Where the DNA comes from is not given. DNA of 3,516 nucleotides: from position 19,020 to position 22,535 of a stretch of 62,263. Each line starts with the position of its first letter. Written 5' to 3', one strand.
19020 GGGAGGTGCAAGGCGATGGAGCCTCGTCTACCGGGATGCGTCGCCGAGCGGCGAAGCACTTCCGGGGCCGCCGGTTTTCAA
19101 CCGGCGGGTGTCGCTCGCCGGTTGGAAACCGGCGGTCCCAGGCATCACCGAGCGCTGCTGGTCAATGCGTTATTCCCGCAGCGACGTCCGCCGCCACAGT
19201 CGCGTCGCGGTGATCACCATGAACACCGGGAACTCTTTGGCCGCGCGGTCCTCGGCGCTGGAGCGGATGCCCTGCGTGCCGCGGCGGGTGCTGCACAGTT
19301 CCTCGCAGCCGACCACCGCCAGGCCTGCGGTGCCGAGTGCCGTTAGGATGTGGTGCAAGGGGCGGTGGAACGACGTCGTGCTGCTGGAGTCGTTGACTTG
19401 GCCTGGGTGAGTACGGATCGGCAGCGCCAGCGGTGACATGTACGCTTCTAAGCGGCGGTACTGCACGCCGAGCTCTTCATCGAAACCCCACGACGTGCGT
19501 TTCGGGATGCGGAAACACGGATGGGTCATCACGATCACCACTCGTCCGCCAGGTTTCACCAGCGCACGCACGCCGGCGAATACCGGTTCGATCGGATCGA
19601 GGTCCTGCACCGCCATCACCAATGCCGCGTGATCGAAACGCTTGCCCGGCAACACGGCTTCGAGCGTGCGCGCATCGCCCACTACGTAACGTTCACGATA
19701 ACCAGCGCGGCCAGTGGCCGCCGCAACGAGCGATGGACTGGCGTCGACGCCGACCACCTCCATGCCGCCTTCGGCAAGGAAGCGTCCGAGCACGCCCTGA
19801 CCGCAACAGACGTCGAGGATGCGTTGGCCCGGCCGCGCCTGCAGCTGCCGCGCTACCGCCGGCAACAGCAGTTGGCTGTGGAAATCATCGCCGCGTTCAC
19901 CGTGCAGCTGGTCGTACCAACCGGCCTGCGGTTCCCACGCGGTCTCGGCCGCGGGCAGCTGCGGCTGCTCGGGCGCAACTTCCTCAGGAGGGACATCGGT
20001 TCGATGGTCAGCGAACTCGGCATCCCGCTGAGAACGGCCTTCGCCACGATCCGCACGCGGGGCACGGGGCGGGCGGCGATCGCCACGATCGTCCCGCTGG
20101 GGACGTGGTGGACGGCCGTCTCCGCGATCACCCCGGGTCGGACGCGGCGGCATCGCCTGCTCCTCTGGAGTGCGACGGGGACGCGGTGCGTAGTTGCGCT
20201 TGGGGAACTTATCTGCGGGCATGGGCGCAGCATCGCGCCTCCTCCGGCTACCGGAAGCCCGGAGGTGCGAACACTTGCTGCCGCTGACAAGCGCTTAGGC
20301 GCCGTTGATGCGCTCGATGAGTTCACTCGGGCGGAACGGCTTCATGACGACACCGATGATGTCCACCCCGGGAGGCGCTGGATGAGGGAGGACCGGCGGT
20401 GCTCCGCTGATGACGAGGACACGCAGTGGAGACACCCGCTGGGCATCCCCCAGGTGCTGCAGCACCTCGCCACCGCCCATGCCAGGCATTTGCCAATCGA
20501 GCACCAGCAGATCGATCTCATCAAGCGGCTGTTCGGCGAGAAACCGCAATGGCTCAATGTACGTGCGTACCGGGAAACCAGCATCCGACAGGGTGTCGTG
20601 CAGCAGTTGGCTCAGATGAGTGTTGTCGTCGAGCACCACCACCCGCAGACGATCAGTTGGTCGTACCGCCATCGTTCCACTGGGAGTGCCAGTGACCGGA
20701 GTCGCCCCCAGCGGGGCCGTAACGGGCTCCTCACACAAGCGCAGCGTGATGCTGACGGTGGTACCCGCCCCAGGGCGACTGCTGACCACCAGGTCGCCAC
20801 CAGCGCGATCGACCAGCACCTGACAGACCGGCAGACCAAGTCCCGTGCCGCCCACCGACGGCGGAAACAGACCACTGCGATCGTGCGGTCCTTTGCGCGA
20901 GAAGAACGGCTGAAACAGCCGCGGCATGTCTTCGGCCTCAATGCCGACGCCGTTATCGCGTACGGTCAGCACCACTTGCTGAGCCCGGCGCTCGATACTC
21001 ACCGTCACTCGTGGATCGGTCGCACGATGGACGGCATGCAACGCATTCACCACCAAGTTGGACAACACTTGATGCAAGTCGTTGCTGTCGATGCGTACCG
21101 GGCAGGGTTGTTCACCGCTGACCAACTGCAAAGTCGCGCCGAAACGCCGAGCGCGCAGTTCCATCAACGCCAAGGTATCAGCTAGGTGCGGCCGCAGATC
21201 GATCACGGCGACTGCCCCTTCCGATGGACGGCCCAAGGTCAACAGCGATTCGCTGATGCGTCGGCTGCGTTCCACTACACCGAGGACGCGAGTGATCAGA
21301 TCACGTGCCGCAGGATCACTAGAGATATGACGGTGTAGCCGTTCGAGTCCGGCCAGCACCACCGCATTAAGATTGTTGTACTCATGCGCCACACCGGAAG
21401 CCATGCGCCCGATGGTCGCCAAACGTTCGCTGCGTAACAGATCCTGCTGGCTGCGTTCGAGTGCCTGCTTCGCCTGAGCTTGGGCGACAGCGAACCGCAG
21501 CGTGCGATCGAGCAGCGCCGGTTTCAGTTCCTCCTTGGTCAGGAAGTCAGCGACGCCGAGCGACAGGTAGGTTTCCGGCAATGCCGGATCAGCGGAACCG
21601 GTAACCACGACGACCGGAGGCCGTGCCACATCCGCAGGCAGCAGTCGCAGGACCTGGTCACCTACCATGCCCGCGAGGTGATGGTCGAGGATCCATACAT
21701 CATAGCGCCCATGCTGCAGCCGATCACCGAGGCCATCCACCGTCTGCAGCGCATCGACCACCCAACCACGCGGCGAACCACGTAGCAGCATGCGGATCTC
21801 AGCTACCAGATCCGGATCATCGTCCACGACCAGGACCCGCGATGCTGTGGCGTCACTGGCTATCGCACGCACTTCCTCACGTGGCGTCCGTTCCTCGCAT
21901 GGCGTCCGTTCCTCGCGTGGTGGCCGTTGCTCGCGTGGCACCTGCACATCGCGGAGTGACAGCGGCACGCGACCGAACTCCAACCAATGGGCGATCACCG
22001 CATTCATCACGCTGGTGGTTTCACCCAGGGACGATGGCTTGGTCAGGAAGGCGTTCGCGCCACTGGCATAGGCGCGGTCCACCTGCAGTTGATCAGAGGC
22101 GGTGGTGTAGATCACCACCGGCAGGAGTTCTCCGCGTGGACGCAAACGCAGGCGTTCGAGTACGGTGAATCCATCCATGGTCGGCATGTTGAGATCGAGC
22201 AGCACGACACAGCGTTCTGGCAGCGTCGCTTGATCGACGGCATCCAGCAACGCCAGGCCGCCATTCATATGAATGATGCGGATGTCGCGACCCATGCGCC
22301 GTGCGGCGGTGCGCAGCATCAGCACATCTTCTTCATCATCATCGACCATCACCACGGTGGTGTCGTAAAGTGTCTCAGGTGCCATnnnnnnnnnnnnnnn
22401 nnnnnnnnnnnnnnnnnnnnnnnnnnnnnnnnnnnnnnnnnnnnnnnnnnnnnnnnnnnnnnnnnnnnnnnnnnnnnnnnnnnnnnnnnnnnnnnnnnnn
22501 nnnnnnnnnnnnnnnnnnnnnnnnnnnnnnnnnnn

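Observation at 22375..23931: Histidine kinase with an ETR1-type ethylene-binding domain: all seven ethylene/Cu(I)-binding residues are conserved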

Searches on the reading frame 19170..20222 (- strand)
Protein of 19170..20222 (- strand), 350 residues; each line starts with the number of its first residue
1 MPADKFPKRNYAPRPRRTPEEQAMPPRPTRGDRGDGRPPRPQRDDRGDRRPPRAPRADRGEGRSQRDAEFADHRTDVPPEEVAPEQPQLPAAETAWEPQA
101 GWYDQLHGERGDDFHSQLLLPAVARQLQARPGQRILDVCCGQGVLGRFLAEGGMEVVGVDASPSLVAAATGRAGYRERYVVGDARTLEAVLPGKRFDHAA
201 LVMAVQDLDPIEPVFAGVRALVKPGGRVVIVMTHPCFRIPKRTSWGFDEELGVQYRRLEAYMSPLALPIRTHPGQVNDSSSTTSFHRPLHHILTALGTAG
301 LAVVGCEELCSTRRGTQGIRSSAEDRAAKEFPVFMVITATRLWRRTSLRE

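Call 3: search_protein_families(library=pfam, proteins=[window:19170-20222:-], max_evalue=0.1)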
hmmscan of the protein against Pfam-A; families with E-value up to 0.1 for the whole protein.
window:19170-20222:- (350 aa): 13 families
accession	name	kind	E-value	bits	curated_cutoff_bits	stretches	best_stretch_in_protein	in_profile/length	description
PF13649.12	Methyltransf_25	-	2.1e-13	51.2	27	1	135-226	1-97/97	Methyltransferase domain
PF08241.18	Methyltransf_11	-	7e-12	46.3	21.2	1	136-230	1-95/95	Methyltransferase domain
PF08242.18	Methyltransf_12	-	4.9e-10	40.5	30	1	136-228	1-98/98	Methyltransferase domain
PF13489.12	Methyltransf_23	-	7.4e-09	36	27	1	119-235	9-121/164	Methyltransferase domain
PF13847.12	Methyltransf_31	-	1.9e-07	31.3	27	1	131-230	3-109/145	Methyltransferase domain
PF01209.24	Ubie_methyltran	-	3.2e-05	23.9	20.1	1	124-232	40-153/233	ubiE/COQ5 methyltransferase family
PF07021.18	MetW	-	0.00014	22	21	1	130-209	12-89/193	Methionine biosynthesis protein MetW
PF13679.12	Methyltransf_32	-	0.00019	21.9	27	1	123-173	17-73/143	Methyltransferase domain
PF05175.20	MTS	-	0.00032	20.8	23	1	113-169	17-71/170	Methyltransferase small domain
PF05724.17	TPMT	-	0.0017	18.5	26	1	111-174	14-80/218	Thiopurine S-methyltransferase (TPMT)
PF02353.26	CMAS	-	0.02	14.7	27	1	124-162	55-94/273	Mycolic acid cyclopropane synthetase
PF01135.25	PCMT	-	0.062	13.5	20.3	0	117-171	58-116/210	Protein-L-isoaspartate(D-aspartate) O-methyltransferase (PCMT)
PF08003.17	Methyltransf_9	-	0.079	12.3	23.8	0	123-163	107-148/315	Protein of unknown function (DUF1698)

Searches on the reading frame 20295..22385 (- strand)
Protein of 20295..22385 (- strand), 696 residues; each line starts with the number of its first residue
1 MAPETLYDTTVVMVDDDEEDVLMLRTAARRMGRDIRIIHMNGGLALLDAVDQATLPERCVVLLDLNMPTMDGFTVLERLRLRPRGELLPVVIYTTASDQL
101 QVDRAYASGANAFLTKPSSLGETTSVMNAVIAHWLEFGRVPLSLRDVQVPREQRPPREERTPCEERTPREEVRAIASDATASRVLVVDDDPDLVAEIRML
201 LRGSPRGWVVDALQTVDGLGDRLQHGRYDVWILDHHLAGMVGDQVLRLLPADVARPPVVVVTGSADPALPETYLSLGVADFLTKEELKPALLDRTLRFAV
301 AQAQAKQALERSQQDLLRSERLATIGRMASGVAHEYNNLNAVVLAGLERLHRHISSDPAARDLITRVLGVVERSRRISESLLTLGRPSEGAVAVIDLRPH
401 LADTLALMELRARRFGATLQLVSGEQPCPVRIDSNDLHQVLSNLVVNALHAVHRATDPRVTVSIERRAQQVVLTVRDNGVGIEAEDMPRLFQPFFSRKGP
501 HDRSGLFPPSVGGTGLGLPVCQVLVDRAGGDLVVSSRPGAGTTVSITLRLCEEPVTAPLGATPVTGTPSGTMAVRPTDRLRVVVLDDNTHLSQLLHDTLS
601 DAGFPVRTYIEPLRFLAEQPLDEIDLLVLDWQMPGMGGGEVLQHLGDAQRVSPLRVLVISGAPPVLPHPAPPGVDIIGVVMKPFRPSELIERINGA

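Call 3: search_protein_families(library=pfam, proteins=[window:20295-22385:-], max_evalue=0.1)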
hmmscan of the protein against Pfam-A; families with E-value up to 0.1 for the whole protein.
window:20295-22385:- (696 aa): 6 families
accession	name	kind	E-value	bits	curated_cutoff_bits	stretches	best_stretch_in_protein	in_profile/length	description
PF00072.30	Response_reg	-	3.9e-46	156.2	30.2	3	184-293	1-108/111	Response regulator receiver domain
PF02518.31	HATPase_c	-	1.1e-26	93.8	26.4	1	433-550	2-109/111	Histidine kinase-, DNA gyrase B-, and HSP90-like ATPase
PF13581.12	HATPase_c_2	-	0.00044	20.7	27.4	1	435-547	30-126/127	Histidine kinase-like ATPase domain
PF13589.12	HATPase_c_3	-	0.0052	17.2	25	1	437-499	3-62/137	Histidine kinase-, DNA gyrase B-, and HSP90-like ATPase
PF20274.4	cREC_REC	-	0.01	16.9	27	0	185-253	3-60/88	Cyclic-phosphate processing Receiver domain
PF14501.12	HATPase_c_5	-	0.026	14.9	22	1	434-481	3-51/102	GHKL domain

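Call 4: search_protein_families(library=ncbifam, proteins=[window:20295-22385:-], max_evalue=0.1)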
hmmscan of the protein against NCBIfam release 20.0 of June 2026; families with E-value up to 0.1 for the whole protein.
window:20295-22385:- (696 aa): 164 families (the best 25 are shown)
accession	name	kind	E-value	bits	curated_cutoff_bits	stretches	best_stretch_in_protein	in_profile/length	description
NF052574.1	HisKinEspCMyxo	equivalog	3.2e-44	151.3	1200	2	307-693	399-779/785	serine histidine kinase EspC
NF008468.0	PRK11360.1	equivalog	9.8e-40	136.5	646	1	308-552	379-610/616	two-component system sensor histidine kinase AtoS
NF010411.0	PRK13837.1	equivalog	3.5e-36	124.5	647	1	299-558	424-683/828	two-component system VirA-like sensor kinase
NF007688.0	PRK10364.1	equivalog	1.1e-34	120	479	1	308-549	223-450/460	two-component system sensor histidine kinase ZraS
NF052573.1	HisKinEspAMyxo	equivalog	4e-34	117.7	1400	2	312-661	371-714/755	serine histidine kinase EspA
NF008302.0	PRK11091.1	equivalog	5.3e-33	114.2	838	2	394-659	355-605/779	aerobic respiration two-component sensor histidine kinase ArcB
NF008099.0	PRK10841.1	equivalog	7e-31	106.8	920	3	427-553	576-693/949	two-component system sensor histidine kinase RcsC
NF046020.1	HisKinCckABruc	equivalog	1.6e-29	102.4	1000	2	306-661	464-831/868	cell cycle histidine kinase CckA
NF006900.1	PRK09390.1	equivalog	2.4e-29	102.3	255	3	181-324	4-142/203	response regulator FixJ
NF045991.1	RespRegCtrARhodob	equivalog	3.8e-29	102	350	3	47-134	34-119/224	response regulator transcription factor CtrA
NF008318.0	PRK11107.1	equivalog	4.5e-29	101.1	890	2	396-553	367-521/920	two-component sensor histidine kinase BarA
NF041832.1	near_NosP_CTERM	subfamily_domain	1.7e-28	99.7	400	2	416-660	100-334/370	NahK/ErcS family hybrid sensor histidine kinase/response regulator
TIGR02956.1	TMAO_torS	equivalog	5.6e-28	97.5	676.5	2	395-645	537-767/967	TMAO reductase system sensor histidine kinase/response regulator TorS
NF010076.0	PRK13557.1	subfamily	7.6e-28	97.2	631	1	314-693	152-529/540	histidine kinase famiy protein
NF038348.1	T2SS_HK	subfamily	5.8e-27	94.3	450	2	363-549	400-572/574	histidine kinase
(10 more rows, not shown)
